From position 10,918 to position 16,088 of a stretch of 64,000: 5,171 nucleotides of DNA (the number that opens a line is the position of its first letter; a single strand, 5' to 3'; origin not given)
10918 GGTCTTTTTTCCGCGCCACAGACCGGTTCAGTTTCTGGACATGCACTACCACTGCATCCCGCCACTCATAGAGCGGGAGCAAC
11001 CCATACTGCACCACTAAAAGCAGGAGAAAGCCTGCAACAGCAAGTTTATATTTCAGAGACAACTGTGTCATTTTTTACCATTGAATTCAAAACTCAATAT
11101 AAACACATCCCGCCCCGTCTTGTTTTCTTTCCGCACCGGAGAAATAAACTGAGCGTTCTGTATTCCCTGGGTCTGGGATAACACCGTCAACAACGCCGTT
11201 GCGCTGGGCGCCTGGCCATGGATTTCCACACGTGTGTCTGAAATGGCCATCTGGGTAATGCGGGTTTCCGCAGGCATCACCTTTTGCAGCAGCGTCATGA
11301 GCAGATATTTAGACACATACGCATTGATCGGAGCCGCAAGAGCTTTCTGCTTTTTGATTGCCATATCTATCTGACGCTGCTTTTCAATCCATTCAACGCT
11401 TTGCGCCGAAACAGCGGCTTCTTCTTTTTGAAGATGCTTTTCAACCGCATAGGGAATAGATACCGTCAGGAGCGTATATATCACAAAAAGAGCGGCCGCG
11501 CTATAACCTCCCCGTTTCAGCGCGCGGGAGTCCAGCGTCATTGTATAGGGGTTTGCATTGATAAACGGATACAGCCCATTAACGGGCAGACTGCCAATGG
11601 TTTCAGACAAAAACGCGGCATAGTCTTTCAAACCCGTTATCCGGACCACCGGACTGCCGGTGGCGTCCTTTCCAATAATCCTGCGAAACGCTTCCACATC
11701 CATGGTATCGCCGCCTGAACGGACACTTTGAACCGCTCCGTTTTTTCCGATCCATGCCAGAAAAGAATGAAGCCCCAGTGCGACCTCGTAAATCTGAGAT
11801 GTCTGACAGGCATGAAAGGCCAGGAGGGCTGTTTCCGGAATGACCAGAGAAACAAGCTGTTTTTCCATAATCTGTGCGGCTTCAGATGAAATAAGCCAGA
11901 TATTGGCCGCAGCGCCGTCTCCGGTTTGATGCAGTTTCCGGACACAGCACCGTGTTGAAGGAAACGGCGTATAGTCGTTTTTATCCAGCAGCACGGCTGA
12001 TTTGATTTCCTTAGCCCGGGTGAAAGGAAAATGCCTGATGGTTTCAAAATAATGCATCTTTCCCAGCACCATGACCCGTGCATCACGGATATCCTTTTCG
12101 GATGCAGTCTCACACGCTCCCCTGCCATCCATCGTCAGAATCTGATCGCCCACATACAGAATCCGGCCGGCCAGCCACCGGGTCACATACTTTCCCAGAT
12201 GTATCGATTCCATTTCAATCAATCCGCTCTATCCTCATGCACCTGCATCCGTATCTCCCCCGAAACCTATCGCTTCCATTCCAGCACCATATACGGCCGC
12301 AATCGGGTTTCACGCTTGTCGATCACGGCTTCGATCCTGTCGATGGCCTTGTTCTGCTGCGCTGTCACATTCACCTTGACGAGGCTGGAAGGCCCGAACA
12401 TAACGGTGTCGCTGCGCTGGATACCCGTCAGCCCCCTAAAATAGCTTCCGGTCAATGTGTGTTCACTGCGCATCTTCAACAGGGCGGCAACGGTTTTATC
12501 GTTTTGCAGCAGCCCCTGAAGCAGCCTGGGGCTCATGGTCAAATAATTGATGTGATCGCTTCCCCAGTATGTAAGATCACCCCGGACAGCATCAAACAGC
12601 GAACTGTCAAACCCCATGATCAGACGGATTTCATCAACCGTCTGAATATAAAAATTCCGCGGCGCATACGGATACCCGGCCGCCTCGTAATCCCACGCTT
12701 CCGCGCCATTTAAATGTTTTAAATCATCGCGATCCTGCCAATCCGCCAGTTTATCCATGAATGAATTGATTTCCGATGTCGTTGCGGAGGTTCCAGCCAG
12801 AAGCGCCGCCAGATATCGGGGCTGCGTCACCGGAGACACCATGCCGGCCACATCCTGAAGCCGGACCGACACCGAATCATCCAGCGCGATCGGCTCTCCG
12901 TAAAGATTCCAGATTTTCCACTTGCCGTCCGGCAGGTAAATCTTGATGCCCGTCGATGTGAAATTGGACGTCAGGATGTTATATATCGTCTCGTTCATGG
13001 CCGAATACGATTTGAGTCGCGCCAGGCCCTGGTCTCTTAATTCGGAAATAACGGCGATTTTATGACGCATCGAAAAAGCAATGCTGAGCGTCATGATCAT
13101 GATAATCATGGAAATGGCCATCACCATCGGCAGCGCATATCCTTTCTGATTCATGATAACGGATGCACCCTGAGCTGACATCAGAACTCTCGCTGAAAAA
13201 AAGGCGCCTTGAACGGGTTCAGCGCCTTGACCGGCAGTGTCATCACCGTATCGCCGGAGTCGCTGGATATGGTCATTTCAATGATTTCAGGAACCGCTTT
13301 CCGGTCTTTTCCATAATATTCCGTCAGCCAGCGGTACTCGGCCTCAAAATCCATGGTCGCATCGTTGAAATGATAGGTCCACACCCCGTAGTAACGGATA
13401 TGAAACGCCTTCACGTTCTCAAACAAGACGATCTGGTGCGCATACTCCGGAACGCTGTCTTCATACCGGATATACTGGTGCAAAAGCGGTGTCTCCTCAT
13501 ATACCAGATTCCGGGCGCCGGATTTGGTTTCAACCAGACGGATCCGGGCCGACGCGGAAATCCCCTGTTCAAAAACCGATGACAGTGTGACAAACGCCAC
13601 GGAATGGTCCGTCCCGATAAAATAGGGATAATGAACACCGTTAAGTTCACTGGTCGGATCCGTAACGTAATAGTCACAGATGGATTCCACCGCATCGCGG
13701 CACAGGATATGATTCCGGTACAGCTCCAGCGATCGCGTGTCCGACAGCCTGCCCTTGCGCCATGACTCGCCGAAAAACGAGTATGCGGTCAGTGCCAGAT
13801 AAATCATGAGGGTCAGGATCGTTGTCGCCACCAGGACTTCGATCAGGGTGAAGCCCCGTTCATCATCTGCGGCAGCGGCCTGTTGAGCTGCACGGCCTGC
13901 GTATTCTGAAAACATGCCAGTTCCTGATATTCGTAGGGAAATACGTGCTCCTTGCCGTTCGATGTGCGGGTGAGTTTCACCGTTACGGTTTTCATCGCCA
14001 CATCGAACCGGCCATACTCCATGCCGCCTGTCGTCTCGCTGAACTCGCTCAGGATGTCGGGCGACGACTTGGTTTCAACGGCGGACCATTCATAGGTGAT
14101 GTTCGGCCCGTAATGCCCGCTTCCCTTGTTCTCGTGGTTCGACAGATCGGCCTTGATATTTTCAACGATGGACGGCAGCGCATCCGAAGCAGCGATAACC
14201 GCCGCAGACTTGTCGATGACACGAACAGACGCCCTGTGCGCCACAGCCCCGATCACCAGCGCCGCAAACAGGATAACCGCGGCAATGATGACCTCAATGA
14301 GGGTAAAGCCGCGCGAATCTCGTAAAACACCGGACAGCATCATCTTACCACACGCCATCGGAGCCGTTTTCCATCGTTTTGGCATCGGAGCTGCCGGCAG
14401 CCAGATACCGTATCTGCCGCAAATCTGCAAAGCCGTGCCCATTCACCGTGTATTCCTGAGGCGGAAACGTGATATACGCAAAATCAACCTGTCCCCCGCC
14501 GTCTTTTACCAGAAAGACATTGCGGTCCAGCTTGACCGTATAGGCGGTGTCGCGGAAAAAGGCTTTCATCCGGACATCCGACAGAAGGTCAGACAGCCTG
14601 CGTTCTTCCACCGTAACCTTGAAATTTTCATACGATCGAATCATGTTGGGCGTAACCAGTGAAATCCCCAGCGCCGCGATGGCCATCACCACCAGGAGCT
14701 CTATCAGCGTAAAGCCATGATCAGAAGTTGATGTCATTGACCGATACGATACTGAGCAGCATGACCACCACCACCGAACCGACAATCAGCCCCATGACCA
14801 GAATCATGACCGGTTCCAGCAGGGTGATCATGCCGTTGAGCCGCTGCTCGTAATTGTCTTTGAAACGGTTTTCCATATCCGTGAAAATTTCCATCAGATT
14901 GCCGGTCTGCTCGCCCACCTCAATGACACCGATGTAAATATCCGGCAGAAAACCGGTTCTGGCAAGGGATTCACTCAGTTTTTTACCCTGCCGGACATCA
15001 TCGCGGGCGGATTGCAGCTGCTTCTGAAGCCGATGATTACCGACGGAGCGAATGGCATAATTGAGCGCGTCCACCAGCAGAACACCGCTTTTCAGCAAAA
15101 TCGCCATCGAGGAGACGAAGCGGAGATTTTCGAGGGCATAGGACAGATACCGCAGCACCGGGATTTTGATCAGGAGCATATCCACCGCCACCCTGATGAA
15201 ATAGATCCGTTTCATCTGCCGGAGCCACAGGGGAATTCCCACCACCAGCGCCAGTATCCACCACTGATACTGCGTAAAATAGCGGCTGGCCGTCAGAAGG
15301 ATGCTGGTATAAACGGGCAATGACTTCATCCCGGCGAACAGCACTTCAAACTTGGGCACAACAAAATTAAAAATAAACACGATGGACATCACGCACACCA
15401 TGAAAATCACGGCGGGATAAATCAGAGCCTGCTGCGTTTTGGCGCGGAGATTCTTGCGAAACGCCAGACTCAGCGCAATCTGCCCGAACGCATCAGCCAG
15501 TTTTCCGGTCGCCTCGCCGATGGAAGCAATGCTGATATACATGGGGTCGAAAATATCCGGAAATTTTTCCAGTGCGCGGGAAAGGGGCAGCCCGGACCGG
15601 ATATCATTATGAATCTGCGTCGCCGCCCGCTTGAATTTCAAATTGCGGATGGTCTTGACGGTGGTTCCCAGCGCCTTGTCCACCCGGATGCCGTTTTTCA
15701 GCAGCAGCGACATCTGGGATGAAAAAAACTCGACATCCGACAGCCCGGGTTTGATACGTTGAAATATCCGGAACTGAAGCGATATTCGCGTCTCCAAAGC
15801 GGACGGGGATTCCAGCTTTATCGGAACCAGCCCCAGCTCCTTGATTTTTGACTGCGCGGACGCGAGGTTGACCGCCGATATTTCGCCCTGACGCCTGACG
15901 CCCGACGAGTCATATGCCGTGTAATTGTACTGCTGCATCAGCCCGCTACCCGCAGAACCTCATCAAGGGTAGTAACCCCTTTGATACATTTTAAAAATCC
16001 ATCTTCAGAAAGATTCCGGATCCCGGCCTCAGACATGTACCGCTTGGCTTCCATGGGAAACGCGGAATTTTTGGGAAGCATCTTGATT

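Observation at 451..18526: T2SS/T4P-like secretion operon that carries its own glycosylation genes and a sequon-rich secreted protein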

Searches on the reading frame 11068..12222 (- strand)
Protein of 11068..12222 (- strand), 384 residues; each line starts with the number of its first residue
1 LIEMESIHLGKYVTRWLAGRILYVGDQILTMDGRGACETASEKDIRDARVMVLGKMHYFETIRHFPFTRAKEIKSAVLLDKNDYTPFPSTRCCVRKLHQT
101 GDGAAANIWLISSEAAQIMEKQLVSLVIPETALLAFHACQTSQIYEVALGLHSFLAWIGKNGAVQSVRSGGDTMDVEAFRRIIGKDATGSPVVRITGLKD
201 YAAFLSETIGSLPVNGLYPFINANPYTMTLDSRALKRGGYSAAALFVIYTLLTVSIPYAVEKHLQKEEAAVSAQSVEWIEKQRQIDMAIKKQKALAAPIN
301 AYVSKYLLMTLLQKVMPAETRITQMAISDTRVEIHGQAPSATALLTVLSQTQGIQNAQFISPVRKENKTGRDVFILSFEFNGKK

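Call 3: search_protein_families(library=pfam, proteins=[window:11068-12222:-], max_evalue=0.01)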
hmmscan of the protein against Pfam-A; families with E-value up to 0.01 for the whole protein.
window:11068-12222:- (384 aa): 1 family
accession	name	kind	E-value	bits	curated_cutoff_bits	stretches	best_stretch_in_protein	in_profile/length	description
PF05137.18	PilN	-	3.4e-07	30.6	22.8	1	308-379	2-77/78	Fimbrial assembly protein (PilN)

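Call 5: search_protein_families(library=ncbifam, proteins=[window:11068-12222:-], max_evalue=0.01)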
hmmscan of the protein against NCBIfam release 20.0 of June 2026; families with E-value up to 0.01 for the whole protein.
window:11068-12222:- (384 aa): 0 families

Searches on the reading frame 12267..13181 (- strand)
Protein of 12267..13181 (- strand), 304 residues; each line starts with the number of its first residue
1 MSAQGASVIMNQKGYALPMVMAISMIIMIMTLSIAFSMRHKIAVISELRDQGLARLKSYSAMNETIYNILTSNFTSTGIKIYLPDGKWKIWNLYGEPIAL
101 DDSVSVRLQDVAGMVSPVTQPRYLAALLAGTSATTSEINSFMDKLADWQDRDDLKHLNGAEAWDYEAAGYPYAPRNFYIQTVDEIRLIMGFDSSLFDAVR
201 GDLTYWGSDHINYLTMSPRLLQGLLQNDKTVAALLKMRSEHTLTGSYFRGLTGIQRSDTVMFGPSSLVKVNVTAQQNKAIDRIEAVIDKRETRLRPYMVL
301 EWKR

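Call 3: search_protein_families(library=pfam, proteins=[window:12267-13181:-], max_evalue=0.01)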
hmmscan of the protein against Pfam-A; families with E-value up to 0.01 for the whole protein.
window:12267-13181:- (304 aa): 1 family
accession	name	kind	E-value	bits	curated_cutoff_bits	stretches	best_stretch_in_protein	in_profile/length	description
PF21687.3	T2SSK_1st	-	2.4e-13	51.2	26.2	1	120-200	19-99/107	Type II secretion system (T2SS), protein K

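Call 5: search_protein_families(library=ncbifam, proteins=[window:12267-13181:-], max_evalue=0.01)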
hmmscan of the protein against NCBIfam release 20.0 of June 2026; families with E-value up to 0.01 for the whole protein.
window:12267-13181:- (304 aa): 1 family
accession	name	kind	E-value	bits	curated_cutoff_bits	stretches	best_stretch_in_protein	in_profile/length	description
NF037980.1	T2SS_GspK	equivalog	7e-14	52.1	130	1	12-239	1-243/307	type II secretion system minor pseudopilin GspK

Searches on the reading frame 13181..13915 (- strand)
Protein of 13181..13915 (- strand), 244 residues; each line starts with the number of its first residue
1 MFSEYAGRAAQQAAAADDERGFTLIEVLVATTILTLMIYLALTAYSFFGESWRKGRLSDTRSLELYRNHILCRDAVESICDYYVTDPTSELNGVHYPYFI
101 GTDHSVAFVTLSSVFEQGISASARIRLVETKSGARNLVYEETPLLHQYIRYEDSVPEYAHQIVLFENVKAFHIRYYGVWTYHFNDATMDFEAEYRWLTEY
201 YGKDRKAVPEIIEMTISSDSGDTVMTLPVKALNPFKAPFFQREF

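Call 4: search_protein_families(library=pfam, proteins=[window:13181-13915:-], max_evalue=0.01)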
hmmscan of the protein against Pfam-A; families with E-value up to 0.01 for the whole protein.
window:13181-13915:- (244 aa): 2 families
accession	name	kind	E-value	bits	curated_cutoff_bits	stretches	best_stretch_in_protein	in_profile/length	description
PF07963.17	N_methyl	-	5.1e-07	29.4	21.2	1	19-41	4-26/27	Prokaryotic N-terminal methylation motif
PF11612.13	T2SSJ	-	0.0098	16.6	28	0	140-223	65-135/140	Type II secretion system (T2SS), protein J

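Call 6: search_protein_families(library=ncbifam, proteins=[window:13181-13915:-], max_evalue=0.01)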
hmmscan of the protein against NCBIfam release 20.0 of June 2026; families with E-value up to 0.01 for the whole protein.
window:13181-13915:- (244 aa): 7 families
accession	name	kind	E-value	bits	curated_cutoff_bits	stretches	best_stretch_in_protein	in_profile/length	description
TIGR02532.1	IV_pilin_GFxxxE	domain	3.9e-05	23.3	16.3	1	20-38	2-20/24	prepilin-type N-terminal cleavage/methylation domain-containing protein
NF041013.1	T4P_ComGE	equivalog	0.00081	19.4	49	1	20-45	4-29/83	competence type IV pilus minor pilin ComGE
TIGR01711.1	gspJ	equivalog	0.00089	19.1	64.85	1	20-176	1-154/192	type II secretion system minor pseudopilin GspJ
NF041002.1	pilin_ComGF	equivalog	0.0014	18.8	80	1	19-52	1-34/139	competence type IV pilus minor pilin ComGF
TIGR01708.2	typeII_sec_gspH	equivalog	0.0029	17.6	80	1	19-48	1-30/169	type II secretion system minor pseudopilin GspH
NF007800.0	PRK10506.1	equivalog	0.0055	16.5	158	0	16-45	5-34/163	prepilin peptidase-dependent protein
TIGR01707.1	gspI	equivalog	0.0059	17.1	44.35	1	21-44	1-24/101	type II secretion system minor pseudopilin GspI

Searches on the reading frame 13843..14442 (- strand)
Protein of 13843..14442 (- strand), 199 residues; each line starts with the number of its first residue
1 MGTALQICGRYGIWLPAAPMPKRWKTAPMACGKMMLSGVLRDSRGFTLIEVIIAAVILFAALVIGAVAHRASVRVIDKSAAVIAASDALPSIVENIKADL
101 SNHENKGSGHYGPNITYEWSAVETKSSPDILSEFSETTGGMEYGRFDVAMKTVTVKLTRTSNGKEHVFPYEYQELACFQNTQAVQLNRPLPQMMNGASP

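Call 4: search_protein_families(library=pfam, proteins=[window:13843-14442:-], max_evalue=0.01)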
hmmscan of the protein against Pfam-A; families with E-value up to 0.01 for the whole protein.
window:13843-14442:- (199 aa): 1 family
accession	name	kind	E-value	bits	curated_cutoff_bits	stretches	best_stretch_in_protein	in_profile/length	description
PF07963.17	N_methyl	-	1.8e-05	24.5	21.2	1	41-63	2-24/27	Prokaryotic N-terminal methylation motif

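Call 6: search_protein_families(library=ncbifam, proteins=[window:13843-14442:-], max_evalue=0.01)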
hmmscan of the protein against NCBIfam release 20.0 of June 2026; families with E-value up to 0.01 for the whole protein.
window:13843-14442:- (199 aa): 3 families
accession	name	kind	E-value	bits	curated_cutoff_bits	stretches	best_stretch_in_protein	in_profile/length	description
NF047828.1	T3SSXpsI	equivalog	0.00022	21.2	150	1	44-120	2-77/132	type II secretion system protein XpsI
NF006453.0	PRK08808.1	equivalog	0.00032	19.8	295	1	42-92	5-55/211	type II secretion system protein J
TIGR02532.1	IV_pilin_GFxxxE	domain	0.0053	16.5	16.3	0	44-58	2-16/24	prepilin-type N-terminal cleavage/methylation domain-containing protein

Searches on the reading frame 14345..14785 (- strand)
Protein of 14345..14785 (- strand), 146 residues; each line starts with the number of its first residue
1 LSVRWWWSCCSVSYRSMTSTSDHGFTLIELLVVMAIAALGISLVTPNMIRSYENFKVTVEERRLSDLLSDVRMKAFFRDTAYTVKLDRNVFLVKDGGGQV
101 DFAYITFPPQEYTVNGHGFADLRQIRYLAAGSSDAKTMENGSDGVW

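Call 4: search_protein_families(library=pfam, proteins=[window:14345-14785:-], max_evalue=0.01)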
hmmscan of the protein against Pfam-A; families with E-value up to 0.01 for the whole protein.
window:14345-14785:- (146 aa): 1 family
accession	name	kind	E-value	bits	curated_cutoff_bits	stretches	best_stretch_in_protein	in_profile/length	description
PF07963.17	N_methyl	-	6.7e-08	32.2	21.2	1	22-44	4-26/27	Prokaryotic N-terminal methylation motif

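Call 6: search_protein_families(library=ncbifam, proteins=[window:14345-14785:-], max_evalue=0.01)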
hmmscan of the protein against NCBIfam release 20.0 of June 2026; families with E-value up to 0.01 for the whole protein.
window:14345-14785:- (146 aa): 13 families
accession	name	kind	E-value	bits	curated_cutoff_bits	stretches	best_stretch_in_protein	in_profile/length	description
TIGR02532.1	IV_pilin_GFxxxE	domain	8.5e-08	31.7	16.3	1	23-44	2-23/24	prepilin-type N-terminal cleavage/methylation domain-containing protein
TIGR01708.2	typeII_sec_gspH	equivalog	1.1e-07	32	80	1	23-89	2-68/169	type II secretion system minor pseudopilin GspH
TIGR02596.1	TIGR02596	subfamily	6.4e-06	26.4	70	1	25-81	1-57/196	Verru_Chthon cassette protein D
NF040982.1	ComGD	equivalog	1.2e-05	25.8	70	1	23-90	2-69/139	competence type IV pilus minor pilin ComGD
TIGR01710.1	typeII_sec_gspG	equivalog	5.8e-05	23.1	88.85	1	23-66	1-44/134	type II secretion system major pseudopilin GspG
NF040999.1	pilin_ComGC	equivalog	0.00013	22.1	75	1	23-55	2-34/84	competence type IV pilus major pilin ComGC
NF007800.0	PRK10506.1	equivalog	0.00022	21.1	158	1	19-88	5-74/163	prepilin peptidase-dependent protein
NF038304.1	EPS_HpsC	equivalog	0.00067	19.3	200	1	15-42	13-40/318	hormogonium polysaccharide secretion pseudopilin HpsC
TIGR01707.1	gspI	equivalog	0.00077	19.9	44.35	1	24-74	1-50/101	type II secretion system minor pseudopilin GspI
NF041775.1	typeIV_PilA_Myxo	equivalog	0.0025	17.8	400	1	21-67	9-55/214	type IV pilin protein PilA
NF041002.1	pilin_ComGF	equivalog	0.0029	17.8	80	1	23-59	2-37/139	competence type IV pilus minor pilin ComGF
NF007862.0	PRK10574.1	equivalog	0.0031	17.6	138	1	21-46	3-28/145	prepilin peptidase-dependent pilin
NF041013.1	T4P_ComGE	equivalog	0.0036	17.4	49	1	24-54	5-35/83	competence type IV pilus minor pilin ComGE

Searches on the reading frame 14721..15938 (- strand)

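Call 4: search_protein_families(library=pfam, proteins=[window:14721-15938:-], max_evalue=0.01)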
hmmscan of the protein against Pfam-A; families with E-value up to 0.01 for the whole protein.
window:14721-15938:- (405 aa): 1 family
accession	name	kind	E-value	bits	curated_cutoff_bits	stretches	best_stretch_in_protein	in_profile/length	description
PF00482.28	T2SSF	-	4.1e-54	182.3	25.2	2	274-395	1-124/125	Type II secretion system (T2SS), protein F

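Call 6: search_protein_families(library=ncbifam, proteins=[window:14721-15938:-], max_evalue=0.01)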
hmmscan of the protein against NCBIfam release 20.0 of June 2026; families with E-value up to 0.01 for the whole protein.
window:14721-15938:- (405 aa): 8 families
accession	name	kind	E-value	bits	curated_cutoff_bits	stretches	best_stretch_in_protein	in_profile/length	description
TIGR02120.1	GspF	equivalog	1.1e-86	291.7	424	1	4-402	1-399/401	type II secretion system inner membrane protein GspF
NF047826.1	T3SSXpsF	equivalog_domain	4e-60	203.7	650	1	1-398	1-398/405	type II secretion system protein XpsF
NF007861.0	PRK10573.1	equivalog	1.7e-59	201.9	401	1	3-402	6-396/401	protein transport protein HofC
NF052607.1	T4PiliAsmPilCThrm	equivalog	6.8e-58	196.7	700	1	1-400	1-400/406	type IV pilus assembly protein PilC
NF052606.1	T4PiliAsmPilCMyx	equivalog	4.5e-54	183.9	700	1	2-401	20-415/419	type IV pilus assembly protein PilC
NF041012.2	T4P_ComGB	equivalog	1.3e-29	103.6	240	1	71-396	5-326/332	competence type IV pilus assembly protein ComGB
NF002705.0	PRK02507.1-4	equivalog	0.0005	19.1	625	1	227-317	161-248/382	proton extrusion protein PcxA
TIGR01528.1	NMN_trans_PnuC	equivalog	0.0041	17.1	42.45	1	166-257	83-172/187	nicotinamide riboside transporter PnuC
